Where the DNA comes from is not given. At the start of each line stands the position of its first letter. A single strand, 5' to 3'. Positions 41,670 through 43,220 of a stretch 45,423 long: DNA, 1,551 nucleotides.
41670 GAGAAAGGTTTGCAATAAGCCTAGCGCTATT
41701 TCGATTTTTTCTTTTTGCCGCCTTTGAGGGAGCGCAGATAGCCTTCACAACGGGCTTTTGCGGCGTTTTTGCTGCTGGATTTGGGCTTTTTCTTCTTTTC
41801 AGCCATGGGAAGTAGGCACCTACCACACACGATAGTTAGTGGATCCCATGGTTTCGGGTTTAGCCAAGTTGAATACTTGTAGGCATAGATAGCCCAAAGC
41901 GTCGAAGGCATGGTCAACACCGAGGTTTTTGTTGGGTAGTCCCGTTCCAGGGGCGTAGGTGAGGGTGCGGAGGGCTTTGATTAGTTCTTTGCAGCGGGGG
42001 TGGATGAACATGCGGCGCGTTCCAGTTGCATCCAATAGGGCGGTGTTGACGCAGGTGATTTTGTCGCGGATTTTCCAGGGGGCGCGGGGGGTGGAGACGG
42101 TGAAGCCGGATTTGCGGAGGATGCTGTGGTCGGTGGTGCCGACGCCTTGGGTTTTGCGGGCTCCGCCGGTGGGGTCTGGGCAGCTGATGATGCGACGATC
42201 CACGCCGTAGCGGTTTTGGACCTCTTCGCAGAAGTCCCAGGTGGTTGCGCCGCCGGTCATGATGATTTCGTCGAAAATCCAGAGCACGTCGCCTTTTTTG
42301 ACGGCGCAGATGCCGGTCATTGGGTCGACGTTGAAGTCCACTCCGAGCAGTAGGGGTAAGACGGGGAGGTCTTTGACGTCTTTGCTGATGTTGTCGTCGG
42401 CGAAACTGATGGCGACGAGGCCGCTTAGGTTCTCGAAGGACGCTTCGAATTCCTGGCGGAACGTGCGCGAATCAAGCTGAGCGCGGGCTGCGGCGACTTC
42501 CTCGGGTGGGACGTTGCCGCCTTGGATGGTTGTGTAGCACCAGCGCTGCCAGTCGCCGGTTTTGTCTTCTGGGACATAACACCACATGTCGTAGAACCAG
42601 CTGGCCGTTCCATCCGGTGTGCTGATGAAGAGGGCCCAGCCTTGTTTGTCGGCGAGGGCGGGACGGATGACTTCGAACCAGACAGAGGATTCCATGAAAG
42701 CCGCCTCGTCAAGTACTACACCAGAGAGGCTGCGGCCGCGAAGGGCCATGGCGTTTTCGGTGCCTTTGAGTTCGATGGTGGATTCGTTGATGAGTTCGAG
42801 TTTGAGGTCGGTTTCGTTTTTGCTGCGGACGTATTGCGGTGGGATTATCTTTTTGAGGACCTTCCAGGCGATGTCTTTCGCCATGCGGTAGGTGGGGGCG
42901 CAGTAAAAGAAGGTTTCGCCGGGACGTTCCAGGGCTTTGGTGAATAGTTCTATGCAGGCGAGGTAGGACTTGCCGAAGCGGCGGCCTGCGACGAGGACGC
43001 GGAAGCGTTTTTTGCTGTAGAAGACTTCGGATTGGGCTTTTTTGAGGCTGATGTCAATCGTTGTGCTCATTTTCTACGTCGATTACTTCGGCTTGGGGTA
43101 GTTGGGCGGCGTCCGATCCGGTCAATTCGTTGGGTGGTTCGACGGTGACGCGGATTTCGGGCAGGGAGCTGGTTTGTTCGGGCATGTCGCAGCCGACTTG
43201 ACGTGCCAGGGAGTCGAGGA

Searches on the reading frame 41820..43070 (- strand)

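Call 39: search_protein_families(library=phrogs, proteins=[window:41820-43070:-], max_evalue=0.00001)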
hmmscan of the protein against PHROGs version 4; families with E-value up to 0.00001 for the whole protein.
window:41820-43070:- (416 aa): 5 families
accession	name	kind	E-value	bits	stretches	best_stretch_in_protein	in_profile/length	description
phrog_2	-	head and packaging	1.3e-43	150.8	1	9-400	266-593/807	terminase large subunit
phrog_10250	-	head and packaging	1.3e-18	68.5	1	198-405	4-221/228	terminase large subunit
phrog_7579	-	head and packaging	3.9e-18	66.6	1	13-212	9-213/239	terminase large subunit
phrog_675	-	head and packaging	1.1e-06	28.3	1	13-152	47-191/576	terminase large subunit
phrog_38319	-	unknown function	2.9e-06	27.9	1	8-75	5-72/271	-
